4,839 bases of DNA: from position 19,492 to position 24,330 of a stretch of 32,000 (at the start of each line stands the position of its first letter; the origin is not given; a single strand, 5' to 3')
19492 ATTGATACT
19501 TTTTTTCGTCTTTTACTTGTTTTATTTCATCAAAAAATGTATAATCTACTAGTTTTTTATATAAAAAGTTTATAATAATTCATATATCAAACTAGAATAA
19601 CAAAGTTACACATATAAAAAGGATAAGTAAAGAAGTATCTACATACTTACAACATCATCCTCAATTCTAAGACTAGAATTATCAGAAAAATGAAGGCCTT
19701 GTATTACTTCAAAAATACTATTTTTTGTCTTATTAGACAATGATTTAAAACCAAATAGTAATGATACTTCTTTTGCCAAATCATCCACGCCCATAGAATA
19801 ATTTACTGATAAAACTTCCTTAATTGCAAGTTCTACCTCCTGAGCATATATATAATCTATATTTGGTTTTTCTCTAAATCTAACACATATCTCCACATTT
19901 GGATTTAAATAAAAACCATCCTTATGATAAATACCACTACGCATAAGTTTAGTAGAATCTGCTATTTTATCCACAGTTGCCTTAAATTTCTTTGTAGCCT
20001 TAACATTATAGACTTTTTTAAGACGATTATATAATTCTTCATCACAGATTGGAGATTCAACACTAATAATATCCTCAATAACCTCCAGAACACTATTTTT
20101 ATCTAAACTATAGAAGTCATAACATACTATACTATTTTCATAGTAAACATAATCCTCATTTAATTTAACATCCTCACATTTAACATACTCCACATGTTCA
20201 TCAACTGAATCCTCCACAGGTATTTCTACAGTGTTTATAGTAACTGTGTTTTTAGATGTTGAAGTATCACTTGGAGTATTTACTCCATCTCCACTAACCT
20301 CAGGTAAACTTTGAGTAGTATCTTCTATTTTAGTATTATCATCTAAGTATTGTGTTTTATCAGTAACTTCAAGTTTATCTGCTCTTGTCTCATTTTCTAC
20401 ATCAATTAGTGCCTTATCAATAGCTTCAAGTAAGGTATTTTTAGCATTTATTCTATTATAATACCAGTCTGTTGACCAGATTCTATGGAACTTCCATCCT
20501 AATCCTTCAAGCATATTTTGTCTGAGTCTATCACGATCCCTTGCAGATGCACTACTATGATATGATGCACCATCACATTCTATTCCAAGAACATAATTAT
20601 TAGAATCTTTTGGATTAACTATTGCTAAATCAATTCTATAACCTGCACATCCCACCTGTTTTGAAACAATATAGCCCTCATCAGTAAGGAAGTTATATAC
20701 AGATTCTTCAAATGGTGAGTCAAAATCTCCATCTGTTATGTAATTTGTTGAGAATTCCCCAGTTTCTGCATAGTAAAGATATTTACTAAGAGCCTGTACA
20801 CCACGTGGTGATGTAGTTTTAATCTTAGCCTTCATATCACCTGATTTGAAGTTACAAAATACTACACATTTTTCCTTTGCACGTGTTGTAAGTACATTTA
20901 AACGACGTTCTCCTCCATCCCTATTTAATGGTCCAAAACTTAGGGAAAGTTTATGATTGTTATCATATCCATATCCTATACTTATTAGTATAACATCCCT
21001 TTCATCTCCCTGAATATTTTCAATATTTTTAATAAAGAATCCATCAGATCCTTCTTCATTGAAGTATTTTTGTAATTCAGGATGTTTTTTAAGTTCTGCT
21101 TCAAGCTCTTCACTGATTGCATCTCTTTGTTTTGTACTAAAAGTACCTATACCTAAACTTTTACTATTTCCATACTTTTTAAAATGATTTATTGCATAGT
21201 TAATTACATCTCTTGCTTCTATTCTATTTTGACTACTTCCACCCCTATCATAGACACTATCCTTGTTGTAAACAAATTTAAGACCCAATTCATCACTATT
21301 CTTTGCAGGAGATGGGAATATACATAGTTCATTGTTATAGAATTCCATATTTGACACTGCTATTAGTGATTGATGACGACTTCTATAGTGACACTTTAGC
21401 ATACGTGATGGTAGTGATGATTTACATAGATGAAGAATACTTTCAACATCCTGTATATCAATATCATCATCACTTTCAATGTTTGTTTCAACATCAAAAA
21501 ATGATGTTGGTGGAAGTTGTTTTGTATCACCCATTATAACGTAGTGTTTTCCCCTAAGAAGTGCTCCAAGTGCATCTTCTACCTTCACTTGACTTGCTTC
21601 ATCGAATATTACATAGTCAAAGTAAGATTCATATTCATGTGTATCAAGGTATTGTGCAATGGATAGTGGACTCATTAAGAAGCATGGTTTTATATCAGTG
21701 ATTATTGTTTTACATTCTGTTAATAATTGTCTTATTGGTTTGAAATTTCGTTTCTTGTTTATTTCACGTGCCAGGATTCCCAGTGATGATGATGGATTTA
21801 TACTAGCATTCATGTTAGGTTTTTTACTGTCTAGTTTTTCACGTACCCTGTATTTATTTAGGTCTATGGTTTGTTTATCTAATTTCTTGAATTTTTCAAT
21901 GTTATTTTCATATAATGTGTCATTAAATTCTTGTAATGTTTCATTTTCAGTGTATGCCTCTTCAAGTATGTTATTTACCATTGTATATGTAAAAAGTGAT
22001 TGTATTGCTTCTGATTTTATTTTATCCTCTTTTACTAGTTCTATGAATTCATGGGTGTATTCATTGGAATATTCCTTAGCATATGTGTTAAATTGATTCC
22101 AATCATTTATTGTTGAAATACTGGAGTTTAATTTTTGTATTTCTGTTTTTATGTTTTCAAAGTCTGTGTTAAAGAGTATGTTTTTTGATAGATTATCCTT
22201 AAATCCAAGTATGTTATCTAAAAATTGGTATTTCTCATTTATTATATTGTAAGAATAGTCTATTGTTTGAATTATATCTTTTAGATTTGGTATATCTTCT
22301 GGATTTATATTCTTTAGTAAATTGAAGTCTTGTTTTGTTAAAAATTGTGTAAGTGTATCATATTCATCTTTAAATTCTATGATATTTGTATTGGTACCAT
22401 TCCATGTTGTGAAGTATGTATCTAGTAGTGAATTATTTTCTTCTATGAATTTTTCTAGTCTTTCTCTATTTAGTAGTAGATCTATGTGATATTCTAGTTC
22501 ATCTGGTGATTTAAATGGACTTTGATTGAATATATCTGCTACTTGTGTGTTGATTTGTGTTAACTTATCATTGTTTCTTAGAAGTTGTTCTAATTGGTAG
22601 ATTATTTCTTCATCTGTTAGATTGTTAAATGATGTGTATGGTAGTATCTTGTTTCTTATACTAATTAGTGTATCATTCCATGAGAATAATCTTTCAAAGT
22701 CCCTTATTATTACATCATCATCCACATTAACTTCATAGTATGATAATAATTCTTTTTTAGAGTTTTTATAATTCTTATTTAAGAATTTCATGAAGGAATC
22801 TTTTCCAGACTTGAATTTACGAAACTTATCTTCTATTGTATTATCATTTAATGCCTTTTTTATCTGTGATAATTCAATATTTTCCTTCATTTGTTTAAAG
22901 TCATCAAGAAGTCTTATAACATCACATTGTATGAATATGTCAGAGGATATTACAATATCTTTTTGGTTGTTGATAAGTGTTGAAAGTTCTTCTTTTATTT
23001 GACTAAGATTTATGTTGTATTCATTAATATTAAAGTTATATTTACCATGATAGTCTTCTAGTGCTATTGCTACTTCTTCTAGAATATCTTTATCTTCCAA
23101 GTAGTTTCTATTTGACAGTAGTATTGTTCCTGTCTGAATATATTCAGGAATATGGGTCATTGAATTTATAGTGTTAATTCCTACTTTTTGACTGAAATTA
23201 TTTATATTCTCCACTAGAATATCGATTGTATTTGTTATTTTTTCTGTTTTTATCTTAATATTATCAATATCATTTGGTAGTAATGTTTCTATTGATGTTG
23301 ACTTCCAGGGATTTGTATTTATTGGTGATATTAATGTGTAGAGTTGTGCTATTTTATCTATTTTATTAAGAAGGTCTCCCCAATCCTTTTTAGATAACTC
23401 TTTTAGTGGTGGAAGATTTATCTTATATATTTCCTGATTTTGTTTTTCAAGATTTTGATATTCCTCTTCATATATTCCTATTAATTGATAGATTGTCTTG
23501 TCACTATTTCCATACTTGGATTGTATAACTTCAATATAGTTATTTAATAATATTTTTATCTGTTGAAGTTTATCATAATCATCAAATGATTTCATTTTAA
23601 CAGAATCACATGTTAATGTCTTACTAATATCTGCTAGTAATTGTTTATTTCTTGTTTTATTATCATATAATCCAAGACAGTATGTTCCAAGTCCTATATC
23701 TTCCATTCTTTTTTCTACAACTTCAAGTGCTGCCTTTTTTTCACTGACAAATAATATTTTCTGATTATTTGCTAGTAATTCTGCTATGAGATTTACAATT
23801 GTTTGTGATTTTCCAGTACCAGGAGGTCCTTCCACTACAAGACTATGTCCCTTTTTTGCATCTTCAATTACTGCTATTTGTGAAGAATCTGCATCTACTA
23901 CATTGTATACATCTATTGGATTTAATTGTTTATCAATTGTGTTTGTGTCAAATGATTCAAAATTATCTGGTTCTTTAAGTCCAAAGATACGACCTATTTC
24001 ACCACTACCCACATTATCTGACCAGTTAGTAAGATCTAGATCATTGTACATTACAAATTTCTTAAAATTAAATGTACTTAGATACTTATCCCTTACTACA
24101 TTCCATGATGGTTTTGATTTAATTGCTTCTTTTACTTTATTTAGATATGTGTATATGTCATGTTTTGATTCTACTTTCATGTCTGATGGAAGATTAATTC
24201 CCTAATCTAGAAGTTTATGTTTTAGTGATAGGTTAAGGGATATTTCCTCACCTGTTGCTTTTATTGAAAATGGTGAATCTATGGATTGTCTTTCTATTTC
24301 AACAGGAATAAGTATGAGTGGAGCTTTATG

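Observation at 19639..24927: Giant DUF4011 / Upf1-like helicase / Vsr-DUF559-like nuclease / DUF3320 gene: candidate single-gene nucleic-acid defence protein in a methanogen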

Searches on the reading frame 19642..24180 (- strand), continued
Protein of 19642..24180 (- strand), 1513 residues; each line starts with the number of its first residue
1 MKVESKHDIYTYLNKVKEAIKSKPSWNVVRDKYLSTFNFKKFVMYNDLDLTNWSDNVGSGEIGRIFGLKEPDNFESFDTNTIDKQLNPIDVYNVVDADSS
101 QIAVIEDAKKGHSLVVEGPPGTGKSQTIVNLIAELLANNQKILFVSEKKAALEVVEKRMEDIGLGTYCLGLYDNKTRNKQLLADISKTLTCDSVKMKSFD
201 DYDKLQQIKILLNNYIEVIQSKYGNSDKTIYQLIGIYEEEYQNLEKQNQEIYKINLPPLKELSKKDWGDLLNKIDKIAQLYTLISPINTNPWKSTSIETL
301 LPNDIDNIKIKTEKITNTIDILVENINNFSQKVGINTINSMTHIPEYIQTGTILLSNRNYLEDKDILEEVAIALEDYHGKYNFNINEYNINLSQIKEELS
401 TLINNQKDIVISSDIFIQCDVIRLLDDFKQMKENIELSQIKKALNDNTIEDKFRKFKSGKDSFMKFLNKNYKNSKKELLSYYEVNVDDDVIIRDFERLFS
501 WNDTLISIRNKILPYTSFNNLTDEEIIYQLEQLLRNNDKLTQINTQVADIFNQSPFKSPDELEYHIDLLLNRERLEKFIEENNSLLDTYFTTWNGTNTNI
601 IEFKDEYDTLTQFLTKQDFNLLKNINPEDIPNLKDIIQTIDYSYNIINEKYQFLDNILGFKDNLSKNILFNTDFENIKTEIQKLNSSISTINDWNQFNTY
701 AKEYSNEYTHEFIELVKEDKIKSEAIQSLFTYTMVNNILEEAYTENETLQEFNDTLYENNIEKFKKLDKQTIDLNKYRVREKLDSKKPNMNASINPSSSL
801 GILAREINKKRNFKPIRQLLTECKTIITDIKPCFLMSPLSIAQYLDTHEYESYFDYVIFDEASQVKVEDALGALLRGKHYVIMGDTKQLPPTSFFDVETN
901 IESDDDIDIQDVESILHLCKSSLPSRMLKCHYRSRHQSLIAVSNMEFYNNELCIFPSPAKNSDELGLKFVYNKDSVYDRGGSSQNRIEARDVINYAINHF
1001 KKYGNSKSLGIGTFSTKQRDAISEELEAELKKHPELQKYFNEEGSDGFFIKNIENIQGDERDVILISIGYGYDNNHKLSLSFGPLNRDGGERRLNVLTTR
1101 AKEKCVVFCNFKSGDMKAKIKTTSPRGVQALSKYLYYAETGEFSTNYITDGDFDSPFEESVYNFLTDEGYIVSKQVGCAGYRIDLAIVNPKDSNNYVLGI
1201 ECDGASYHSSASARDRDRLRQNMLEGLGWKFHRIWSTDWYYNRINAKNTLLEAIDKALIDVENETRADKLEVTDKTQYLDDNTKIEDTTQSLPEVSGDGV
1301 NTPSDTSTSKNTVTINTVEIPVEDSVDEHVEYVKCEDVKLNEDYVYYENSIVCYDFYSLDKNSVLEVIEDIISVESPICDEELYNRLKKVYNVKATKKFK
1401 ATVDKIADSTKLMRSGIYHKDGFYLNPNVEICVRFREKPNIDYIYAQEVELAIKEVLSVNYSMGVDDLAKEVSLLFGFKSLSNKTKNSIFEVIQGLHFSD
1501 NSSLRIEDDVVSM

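Call 84: search_protein_families(library=ncbifam, proteins=[L024:11551-13299:+, L024:2547-3179:-, L024:4816-6000:+, L016:8004-9533:+], max_evalue=0.01)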
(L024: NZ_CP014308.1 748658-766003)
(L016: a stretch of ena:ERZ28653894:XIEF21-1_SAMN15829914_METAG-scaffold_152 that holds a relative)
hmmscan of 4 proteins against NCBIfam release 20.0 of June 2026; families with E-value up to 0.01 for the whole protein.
L024:11551-13299:+ (583 aa): 1 family
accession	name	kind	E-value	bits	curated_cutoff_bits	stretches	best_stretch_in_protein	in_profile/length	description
NF049887.1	A1S_1983_colist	equivalog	5.9e-05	22.7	150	1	492-560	28-95/216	A1S_1983 family putative colistin resistance protein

L024:2547-3179:- (211 aa): 3 families
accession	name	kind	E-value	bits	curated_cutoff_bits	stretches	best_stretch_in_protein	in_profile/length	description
NF041774.1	tung_ATPbind_TupC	equivalog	0.00088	18.3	400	1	101-134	20-53/319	tungstate ABC transporter ATP-binding protein TupC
TIGR03873.1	F420-0_ABC_ATP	hypoth_equivalog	0.0045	16.3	372.4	1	82-131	2-51/256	putative F420-0 ABC transporter ATP-binding protein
NF010063.0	PRK13541.1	equivalog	0.0074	16.2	200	0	101-134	20-53/195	cytochrome c biogenesis protein CcmA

L024:4816-6000:+ (395 aa): 1 family
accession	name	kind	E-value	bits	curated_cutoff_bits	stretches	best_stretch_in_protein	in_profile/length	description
NF058533.1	antiphage_ProA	equivalog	3.5e-122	409.4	1500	1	29-395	1-363/1903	anti-phage protein ProA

L016:8004-9533:+ (510 aa): 12 families
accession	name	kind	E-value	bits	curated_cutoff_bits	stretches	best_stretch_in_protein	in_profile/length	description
NF053655.1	CedD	equivalog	7.1e-16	58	600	1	124-333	296-485/527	DNA-translocating ATPase CedD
NF040937.1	HerA_Thermprot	equivalog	1.6e-12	46.6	800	1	266-367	352-448/487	DNA double-strand break repair helicase HerA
NF040819.1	helicase_HerA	equivalog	6e-08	31.7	970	1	269-367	408-501/561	DNA double-strand break repair helicase HerA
NF042944.1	HerA_antiphage_2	equivalog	1.5e-06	27.2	850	1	282-339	450-505/576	anti-phage-associated helicase HerA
TIGR00929.1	VirB4_CagE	subfamily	2.5e-06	26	643.1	1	259-313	630-682/792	VirB4 family type IV secretion/conjugal transfer ATPase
NF033849.1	ser_rich_anae_1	subfamily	2.8e-06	25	650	1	157-341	912-1104/1163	serine-rich protein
NF045975.1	VirB4_plasma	equivalog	3.7e-06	24.9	590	1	261-310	757-806/894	Mbov_0397 family ICE element conjugal transfer ATPase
NF041017.1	DNA_import_CedB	equivalog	3.4e-05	22.7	700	1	20-87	270-339/590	DNA import protein CedB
NF042943.1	HerA_antiphage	equivalog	6.1e-05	21.8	800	1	240-367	409-536/566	anti-phage-associated helicase HerA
NF010447.0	PRK13873.1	equivalog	0.0025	15.8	1020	0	265-317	639-689/815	conjugal transfer protein TrbE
TIGR03928.1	T7_EssCb_Firm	equivalog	0.0049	14.5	778.4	0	10-63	454-511/1296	type VII secretion protein EssC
TIGR02746.1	TraC-F-type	equivalog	0.0052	14.7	567.05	0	226-311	605-688/800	type IV secretion system protein TraC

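Call 89: find_encoding_contigs(protein=P0130, flank=6000, max_places=2)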
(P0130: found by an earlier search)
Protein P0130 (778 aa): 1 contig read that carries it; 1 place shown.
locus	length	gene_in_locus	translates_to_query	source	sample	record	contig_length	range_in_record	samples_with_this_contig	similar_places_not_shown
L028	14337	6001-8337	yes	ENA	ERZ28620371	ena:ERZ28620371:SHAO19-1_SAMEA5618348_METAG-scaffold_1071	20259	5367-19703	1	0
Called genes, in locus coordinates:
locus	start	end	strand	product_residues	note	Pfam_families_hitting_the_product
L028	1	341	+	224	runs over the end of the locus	-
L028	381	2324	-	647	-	PF13515:FUSC_2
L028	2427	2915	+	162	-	PF01613:Flavin_Reduct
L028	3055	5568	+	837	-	PF13195:DUF4011, PF13245:AAA_19 (faint), PF13086:AAA_11 (weak)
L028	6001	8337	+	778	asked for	PF13086:AAA_11, PF13087:AAA_12, PF18741:MTES_1575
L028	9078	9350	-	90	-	-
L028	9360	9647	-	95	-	-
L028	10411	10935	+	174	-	-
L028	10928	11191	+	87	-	-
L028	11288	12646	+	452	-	PF00083:Sugar_tr, PF07690:MFS_1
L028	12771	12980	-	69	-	PF00125:Histone, PF00808:CBFD_NFYB_HMF, PF15511:CENP-T_C, PF15630:CENP-S (weak)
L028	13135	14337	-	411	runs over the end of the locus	PF00155:Aminotran_1_2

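Call 94: find_related_loci(query=A1, collection=viral_contigs, flank=8000)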
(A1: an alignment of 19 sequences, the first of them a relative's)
Query A1 (1762 aa) in viral_contigs; peptide patterns used: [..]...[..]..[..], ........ (x = any residue, [..] = any of these).
600 stretches matched a pattern (row limit reached: there are more); 34 encode a relative of the query (tblastn E <= 1e-3); 34 distinct loci.
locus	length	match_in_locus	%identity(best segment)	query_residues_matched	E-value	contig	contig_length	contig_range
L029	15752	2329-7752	30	17-1743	3e-120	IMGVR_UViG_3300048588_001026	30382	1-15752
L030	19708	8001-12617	31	120-1742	3e-112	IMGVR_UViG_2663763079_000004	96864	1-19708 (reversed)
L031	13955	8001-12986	37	17-1491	1e-110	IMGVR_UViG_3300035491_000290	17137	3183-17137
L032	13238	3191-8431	34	1-1542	4e-99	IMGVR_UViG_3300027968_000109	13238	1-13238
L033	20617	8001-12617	29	18-1762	4e-103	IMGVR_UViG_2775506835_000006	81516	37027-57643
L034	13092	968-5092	38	17-1520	1e-126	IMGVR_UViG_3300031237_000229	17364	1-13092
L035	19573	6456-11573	31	17-1645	6e-120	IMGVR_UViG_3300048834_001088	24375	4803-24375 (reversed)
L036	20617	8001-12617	31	120-1742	3e-112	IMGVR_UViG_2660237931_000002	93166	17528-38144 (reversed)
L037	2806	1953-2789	36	162-436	6e-48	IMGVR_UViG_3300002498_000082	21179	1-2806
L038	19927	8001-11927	37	18-1505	4e-105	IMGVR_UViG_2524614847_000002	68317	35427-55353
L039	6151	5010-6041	33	150-483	4e-46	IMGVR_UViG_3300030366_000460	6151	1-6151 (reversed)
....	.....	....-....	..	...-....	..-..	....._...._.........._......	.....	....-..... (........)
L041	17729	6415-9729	25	346-1512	4e-25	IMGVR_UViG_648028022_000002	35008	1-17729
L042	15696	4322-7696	25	346-1532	1e-22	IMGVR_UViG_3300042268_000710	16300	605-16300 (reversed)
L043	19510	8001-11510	25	346-1569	8e-21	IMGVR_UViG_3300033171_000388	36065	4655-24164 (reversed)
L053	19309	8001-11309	32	320-1491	4e-12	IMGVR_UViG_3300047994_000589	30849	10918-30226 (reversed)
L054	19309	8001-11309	32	320-1491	4e-12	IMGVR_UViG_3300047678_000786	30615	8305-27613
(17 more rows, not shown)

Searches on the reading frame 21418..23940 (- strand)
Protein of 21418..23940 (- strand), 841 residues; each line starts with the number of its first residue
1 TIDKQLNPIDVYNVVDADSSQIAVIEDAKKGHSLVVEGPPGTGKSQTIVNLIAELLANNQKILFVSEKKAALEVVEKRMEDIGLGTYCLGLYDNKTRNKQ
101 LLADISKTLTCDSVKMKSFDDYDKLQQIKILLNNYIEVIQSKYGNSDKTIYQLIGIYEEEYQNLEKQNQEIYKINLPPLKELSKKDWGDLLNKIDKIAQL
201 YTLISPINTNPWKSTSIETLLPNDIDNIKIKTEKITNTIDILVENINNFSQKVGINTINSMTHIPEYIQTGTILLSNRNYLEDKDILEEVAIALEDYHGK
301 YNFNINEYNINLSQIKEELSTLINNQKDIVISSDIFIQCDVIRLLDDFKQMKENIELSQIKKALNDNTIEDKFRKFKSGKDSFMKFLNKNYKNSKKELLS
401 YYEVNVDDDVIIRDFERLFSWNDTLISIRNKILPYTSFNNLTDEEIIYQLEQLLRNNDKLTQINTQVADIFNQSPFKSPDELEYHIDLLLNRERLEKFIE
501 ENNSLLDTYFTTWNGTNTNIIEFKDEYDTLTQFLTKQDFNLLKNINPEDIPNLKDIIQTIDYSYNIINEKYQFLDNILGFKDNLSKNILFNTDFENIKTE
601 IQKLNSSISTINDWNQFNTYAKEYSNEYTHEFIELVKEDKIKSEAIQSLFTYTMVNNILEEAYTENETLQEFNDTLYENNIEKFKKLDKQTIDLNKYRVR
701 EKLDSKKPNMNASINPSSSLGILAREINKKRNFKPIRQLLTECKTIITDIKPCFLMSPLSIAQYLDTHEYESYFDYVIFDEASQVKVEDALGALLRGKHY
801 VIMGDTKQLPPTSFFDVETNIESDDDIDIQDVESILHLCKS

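Call 64: predict_structure(alignment_id=A3)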
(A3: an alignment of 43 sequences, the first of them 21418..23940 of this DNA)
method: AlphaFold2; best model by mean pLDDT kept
length: 841 residues; sequences in the alignment: 43
mean_pLDDT: 86.8   pTM: 0.57
mean pLDDT of the five models: 86.8, 86.5, 85.2, 85.1, 85.0
residues with pLDDT >= 90: 405; 70-90: 376; 50-70: 41; < 50: 19
segments of 3 or more residues with pLDDT < 50: 808-826
pLDDT, mean of each block of 10 residues (from residue 1): 78 87 87 76 81 94 91 90 92 86 91 87 92 91 89 96 95 90 89 94 93 90 91 95 93 85 86 76 85 85 65 87 84 87 92 91 88 86 75 88 87 91 91 86 90 89 88 85 88 87 85 84 82 70 72 91 96 95 92 94 93 93 94 95 94 94 91 90 93 92 89 84 91 92 93 93 91 94 82 90 65 40 50 70 54
secondary structure, 60 per line:
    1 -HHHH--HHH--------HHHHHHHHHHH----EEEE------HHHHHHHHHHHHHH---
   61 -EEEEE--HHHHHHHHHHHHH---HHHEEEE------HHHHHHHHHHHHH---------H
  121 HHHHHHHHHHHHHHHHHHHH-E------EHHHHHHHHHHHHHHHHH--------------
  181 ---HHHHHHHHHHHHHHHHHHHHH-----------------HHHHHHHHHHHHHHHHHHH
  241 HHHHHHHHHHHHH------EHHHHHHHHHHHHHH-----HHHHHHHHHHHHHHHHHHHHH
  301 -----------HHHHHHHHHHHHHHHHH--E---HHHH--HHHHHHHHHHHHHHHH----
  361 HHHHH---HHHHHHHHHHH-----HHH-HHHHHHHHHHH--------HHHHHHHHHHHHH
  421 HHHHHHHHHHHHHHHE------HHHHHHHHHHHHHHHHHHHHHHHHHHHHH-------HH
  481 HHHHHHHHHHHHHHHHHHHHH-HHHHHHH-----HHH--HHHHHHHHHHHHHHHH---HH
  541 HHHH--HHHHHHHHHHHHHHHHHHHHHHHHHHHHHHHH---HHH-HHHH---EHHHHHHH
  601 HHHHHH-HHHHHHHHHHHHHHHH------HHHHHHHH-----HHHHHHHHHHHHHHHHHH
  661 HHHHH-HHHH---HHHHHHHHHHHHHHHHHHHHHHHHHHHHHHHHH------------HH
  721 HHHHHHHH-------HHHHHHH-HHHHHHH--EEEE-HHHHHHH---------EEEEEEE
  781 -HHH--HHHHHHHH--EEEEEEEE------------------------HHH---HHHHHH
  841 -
elements in order (helices of 4 or more, strands of 3 or more residues): H2-5 H19-29 E34-37 H44-57 E62-66 H69-81 E88-91 H98-110 H120-140 H150-166 H184-204 H222-253 H261-274 H280-300 H312-328 H335-338 H341-356 H361-365 H369-379 H389-399 H408-435 H443-471 H479-501 H503-509 H520-535 H539-544 H547-578 H586-589 H594-606 H608-623 H630-637 H643-665 H667-670 H674-706 H719-728 H736-742 H744-750 E753-756 H758-764 E774-780 H787-794 E797-804 H835-840

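Call 69: fold_search(model_id=the predicted structure, library=pdb)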
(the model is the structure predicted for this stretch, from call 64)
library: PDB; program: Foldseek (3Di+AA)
matches with E <= 10: 679; with E <= 0.001: 0
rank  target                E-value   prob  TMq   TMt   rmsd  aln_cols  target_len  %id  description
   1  9e5c_6d               1.1e-03  0.72  0.11  0.04  33.7       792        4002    9  Cryo-EM structure of 96 nm repeat of microtubule doublet from T. brucei flagellum (released 2025-03-12)
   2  9y6s_6z               1.3e-03  0.33  0.08  0.03  40.2       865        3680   10  96-nm repeat of the Leishmania tarentolae doublet microtubule (released 2025-12-17)
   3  7kek_A                3.6e-03  0.33  0.10  0.03  33.9      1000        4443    9  Structure of the free outer-arm dynein in pre-parallel state (released 2021-09-29)
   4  7zr1_C                5.0e-03  0.38  0.09  0.10  49.2       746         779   11  Chaetomium thermophilum Mre11-Rad50-Nbs1 complex bound to ATPyS (composite structure) (released 2023-01-11)
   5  9tvu_b                5.4e-03  0.14  0.07  0.08  47.5       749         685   13  Structure of the Chlamydomonas reinhardtii chlororibosome (released 2026-02-18)
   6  6yvu_B                6.5e-03  0.10  0.06  0.05  75.2      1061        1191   11  Condensin complex from S.cerevisiae ATP-free apo non-engaged state (released 2020-07-15)
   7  7k58_A                7.8e-03  0.23  0.10  0.03  34.0       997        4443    9  Structure of outer-arm dyneins bound to microtubule with microtubule binding state 1(MTBS-1) (released 2021-09-29)
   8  7qcd_B                9.7e-03  0.21  0.10  0.08  77.0       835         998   12  CryoEM structure of the Smc5/6-holocomplex (composite structure) (released 2022-09-21)
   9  7qcd_A                1.2e-02  0.18  0.09  0.08  73.7      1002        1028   10  CryoEM structure of the Smc5/6-holocomplex (composite structure) (released 2022-09-21)
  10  7zr1_D                1.4e-02  0.13  0.06  0.06  57.1       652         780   13  Chaetomium thermophilum Mre11-Rad50-Nbs1 complex bound to ATPyS (composite structure) (released 2023-01-11)
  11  9gm7_A                1.5e-02  0.11  0.07  0.05  50.2       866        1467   10  MukBEF in a nucleotide-bound state with open neck gate (monomer) (released 2025-03-26)
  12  8zxk_C                1.7e-02  0.11  0.06  0.08  56.0       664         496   10  Cryo-EM structure of trimethylamine transporter TmaT binding with TMA (released 2024-11-06)
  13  9qxt_A                2.5e-02  0.38  0.13  0.14  36.8       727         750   11  E. coli JetABC dimer in the DNA boarding-holding state (released 2025-10-01)
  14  9f20_A                2.7e-02  0.25  0.10  0.12  54.3       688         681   13  Cryo-EM structure of the I923V MDA5-dsRNA filament with ADP-AlF4 bound and 88-degree helical twist (released 2025-02-26)
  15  7yqh_B                2.8e-02  0.09  0.07  0.06  66.5       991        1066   11  Cryo-EM structure of 8-subunit Smc5/6 (released 2024-01-31)
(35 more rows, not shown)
